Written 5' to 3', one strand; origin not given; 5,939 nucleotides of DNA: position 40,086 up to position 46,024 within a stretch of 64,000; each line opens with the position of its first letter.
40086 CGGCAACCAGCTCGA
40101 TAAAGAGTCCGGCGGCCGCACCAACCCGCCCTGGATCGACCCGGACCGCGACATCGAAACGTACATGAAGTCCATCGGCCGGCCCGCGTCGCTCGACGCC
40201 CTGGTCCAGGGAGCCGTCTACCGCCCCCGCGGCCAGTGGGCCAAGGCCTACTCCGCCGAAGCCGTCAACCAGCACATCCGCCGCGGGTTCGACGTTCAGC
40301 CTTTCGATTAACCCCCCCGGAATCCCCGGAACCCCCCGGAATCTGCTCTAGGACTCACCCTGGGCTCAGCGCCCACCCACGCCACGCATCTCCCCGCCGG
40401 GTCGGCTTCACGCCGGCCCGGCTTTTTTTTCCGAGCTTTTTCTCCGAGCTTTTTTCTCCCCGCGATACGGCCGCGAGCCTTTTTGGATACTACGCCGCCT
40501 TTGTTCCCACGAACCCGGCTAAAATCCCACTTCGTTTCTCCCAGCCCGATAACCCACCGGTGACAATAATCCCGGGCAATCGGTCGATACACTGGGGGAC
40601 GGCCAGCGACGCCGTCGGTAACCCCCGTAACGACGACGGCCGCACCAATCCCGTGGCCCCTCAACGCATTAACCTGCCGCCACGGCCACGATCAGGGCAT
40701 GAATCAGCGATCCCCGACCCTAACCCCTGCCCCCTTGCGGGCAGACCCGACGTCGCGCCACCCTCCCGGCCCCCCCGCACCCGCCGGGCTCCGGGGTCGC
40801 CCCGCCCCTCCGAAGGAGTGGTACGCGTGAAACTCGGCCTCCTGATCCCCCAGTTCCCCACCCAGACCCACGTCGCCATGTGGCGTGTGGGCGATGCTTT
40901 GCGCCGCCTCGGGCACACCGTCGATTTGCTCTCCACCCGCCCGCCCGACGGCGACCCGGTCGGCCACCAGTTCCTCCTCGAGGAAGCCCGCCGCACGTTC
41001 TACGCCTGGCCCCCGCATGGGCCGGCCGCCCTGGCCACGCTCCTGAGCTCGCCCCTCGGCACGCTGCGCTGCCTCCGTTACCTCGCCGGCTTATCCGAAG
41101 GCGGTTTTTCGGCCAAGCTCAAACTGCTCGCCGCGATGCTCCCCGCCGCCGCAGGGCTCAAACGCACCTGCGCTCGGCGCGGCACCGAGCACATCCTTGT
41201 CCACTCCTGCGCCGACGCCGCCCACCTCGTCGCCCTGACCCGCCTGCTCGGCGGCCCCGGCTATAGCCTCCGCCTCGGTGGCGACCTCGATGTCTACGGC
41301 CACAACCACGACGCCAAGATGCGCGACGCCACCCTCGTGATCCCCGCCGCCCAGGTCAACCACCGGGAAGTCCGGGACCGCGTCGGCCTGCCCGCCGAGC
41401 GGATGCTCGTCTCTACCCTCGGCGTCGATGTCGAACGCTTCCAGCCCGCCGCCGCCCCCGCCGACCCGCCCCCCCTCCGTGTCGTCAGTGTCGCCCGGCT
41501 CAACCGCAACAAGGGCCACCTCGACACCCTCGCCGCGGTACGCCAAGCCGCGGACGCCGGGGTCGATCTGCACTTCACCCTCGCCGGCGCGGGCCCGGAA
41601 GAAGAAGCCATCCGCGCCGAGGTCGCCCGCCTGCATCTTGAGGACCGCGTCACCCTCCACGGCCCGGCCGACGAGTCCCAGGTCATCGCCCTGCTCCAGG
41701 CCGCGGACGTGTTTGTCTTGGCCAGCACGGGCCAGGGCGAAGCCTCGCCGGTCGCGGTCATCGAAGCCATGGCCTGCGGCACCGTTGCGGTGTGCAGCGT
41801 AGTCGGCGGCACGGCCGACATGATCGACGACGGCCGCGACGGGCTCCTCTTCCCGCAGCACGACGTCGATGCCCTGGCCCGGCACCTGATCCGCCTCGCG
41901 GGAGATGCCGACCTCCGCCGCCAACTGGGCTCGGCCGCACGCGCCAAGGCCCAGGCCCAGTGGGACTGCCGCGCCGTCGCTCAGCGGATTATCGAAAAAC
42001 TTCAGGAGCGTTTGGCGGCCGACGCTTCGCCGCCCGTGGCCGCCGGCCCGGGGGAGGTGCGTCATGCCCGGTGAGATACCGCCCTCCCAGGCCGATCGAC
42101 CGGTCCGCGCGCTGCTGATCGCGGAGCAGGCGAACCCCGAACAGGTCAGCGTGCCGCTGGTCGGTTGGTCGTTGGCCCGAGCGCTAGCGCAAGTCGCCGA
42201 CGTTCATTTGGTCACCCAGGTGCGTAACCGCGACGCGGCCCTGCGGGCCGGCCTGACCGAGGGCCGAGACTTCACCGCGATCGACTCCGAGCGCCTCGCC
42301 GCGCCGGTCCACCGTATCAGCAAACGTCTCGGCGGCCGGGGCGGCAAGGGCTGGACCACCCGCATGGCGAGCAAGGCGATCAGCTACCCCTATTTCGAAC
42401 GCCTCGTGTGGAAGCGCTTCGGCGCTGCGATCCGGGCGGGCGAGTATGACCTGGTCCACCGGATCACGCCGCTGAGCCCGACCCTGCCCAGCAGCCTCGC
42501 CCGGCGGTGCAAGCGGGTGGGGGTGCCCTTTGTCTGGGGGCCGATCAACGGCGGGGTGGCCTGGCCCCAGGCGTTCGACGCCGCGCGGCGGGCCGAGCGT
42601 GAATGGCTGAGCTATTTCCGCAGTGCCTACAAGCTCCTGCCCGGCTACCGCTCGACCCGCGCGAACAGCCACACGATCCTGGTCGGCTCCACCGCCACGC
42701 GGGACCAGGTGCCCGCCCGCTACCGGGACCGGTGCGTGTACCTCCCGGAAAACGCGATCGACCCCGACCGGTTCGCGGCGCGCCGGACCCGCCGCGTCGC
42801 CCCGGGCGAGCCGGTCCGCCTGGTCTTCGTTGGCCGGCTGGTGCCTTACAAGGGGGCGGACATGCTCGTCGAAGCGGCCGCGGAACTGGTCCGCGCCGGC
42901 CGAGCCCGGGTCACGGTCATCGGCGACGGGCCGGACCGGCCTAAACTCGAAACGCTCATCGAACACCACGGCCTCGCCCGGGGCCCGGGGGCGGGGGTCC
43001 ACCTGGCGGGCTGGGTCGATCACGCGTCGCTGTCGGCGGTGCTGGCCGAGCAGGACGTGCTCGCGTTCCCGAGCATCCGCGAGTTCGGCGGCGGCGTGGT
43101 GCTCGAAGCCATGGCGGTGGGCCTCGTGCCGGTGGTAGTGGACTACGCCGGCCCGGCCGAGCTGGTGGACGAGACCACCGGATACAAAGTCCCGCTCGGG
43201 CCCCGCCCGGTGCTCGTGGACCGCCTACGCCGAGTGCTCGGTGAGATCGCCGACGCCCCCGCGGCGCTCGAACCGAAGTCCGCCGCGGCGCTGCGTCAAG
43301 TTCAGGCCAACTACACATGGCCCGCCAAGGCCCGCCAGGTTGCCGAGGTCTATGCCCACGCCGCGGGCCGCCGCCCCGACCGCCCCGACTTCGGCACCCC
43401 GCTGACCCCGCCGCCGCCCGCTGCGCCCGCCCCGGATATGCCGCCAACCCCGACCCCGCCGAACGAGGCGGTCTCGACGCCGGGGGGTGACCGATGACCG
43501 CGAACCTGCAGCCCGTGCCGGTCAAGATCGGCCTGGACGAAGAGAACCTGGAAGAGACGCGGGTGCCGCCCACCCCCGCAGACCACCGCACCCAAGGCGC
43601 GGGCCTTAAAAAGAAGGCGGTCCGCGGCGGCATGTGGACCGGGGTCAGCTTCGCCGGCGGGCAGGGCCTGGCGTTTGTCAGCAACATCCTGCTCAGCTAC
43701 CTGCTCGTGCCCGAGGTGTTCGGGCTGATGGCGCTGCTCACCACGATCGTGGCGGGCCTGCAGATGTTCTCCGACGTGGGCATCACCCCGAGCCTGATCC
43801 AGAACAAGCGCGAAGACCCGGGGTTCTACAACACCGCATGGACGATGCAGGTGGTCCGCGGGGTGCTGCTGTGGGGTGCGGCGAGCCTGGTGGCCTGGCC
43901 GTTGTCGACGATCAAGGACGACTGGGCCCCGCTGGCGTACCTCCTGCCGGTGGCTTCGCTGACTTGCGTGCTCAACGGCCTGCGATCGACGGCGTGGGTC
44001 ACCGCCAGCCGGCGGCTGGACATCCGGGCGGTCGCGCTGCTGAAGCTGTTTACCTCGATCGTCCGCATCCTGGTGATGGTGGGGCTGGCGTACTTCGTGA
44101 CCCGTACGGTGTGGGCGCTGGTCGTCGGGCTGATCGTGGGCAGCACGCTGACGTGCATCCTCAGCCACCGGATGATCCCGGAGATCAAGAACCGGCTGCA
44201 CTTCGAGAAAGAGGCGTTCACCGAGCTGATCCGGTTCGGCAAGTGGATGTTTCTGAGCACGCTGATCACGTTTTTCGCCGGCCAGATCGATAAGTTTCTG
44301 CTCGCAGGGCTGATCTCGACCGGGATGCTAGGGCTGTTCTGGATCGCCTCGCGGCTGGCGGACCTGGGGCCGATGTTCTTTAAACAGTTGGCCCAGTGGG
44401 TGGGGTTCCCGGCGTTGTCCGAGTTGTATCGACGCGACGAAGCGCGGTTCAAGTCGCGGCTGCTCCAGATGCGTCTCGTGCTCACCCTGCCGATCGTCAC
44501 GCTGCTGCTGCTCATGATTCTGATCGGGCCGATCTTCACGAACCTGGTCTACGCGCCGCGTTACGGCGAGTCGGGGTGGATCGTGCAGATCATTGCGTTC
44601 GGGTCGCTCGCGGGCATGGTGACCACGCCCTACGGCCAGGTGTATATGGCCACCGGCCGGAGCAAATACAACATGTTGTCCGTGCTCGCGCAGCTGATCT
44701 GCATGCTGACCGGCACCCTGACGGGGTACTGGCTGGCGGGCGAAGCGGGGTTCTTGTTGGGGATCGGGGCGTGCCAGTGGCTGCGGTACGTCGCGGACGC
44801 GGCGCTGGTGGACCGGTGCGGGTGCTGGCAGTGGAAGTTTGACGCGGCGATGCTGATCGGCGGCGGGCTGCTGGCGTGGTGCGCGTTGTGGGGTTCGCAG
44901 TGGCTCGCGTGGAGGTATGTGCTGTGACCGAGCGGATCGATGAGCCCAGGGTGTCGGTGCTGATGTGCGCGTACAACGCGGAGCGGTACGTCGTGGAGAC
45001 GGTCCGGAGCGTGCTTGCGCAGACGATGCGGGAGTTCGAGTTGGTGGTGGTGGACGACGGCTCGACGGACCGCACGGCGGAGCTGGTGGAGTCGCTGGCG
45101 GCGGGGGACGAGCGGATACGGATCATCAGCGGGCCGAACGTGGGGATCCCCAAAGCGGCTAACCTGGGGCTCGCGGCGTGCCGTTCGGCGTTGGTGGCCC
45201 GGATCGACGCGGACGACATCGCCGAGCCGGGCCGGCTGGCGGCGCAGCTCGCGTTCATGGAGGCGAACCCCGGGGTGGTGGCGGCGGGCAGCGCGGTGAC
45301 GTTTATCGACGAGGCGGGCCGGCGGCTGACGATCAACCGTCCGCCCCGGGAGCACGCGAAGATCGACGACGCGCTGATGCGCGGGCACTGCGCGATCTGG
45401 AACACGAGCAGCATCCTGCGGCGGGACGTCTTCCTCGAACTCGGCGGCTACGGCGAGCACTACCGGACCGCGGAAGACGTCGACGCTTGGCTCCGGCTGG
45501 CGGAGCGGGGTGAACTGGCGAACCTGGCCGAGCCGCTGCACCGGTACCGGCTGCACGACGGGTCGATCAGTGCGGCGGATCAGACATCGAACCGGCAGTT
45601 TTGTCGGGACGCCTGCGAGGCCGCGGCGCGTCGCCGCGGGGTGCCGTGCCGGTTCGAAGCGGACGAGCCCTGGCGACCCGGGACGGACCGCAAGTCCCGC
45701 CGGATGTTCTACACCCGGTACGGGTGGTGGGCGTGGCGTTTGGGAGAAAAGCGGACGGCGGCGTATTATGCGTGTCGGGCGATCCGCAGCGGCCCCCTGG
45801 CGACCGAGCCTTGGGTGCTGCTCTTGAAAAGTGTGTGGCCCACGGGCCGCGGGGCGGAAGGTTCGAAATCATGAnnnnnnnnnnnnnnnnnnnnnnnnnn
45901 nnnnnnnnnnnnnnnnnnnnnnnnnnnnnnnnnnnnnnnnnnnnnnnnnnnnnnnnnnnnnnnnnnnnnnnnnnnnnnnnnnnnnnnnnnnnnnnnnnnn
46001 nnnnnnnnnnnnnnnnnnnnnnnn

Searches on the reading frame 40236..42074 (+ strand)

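Call 75: search_protein_families(library=pfam, proteins=[window:40236-42074:+], max_evalue=0.001)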
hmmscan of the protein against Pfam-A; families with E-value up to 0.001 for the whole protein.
window:40236-42074:+ (612 aa): 3 families
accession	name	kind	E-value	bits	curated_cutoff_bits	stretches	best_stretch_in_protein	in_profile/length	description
PF00534.26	Glycos_transf_1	-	3.5e-34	118.3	26.4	1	408-570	10-171/172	Glycosyl transferases group 1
PF13692.12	Glyco_trans_1_4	-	5.6e-31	108.1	27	1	415-556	3-141/142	Glycosyl transferases group 1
PF13524.12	Glyco_trans_1_2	-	9.8e-14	51.9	25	1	436-586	7-143/144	Glycosyl transferase-like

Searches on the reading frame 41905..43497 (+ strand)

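Call 75: search_protein_families(library=pfam, proteins=[window:41905-43497:+], max_evalue=0.001)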
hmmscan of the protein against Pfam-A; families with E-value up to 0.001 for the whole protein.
window:41905-43497:+ (530 aa): 3 families
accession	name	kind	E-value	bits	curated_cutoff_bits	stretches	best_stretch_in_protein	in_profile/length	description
PF13692.12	Glyco_trans_1_4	-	3.8e-25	89.2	27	1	305-445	3-140/142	Glycosyl transferases group 1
PF00534.26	Glycos_transf_1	-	3.6e-24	85.7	26.4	1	298-430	10-141/172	Glycosyl transferases group 1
PF20706.3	GT4-conflict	-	1e-08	35.1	26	1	293-478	187-384/385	Family 4 Glycosyltransferase in conflict systems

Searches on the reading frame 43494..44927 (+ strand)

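Call 75: search_protein_families(library=pfam, proteins=[window:43494-44927:+], max_evalue=0.001)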
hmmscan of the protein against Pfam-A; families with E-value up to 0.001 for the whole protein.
window:43494-44927:+ (477 aa): 2 families
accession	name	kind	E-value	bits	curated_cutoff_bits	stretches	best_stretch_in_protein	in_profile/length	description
PF13440.11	Polysacc_synt_3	-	2.3e-43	149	23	1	67-356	2-287/293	Polysaccharide biosynthesis protein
PF01943.22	Polysacc_synt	-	5.7e-24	85.4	28.2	1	43-311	2-273/274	Polysaccharide biosynthesis protein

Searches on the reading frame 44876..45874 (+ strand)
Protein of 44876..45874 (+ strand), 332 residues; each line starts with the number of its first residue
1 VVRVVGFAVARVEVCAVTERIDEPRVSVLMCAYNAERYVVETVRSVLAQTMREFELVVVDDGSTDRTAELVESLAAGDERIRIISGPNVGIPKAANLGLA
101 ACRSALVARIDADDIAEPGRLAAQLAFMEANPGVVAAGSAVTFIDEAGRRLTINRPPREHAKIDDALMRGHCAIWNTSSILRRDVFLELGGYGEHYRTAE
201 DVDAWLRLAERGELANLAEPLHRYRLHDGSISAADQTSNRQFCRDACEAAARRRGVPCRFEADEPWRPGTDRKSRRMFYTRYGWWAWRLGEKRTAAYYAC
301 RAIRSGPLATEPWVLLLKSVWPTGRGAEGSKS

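Call 75: search_protein_families(library=pfam, proteins=[window:44876-45874:+], max_evalue=0.001)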
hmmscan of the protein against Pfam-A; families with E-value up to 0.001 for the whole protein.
window:44876-45874:+ (332 aa): 3 families
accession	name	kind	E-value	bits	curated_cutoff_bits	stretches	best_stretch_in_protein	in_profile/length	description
PF00535.33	Glycos_transf_2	-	3.2e-34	118.7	23.3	1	27-189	1-167/168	Glycosyl transferase family 2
PF10111.15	Glyco_tranf_2_2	-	5.1e-18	66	27.3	1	27-232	1-223/276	Glycosyltransferase like family 2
PF13641.12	Glyco_tranf_2_3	-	1.2e-16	61.9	27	1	24-212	1-198/230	Glycosyltransferase like family 2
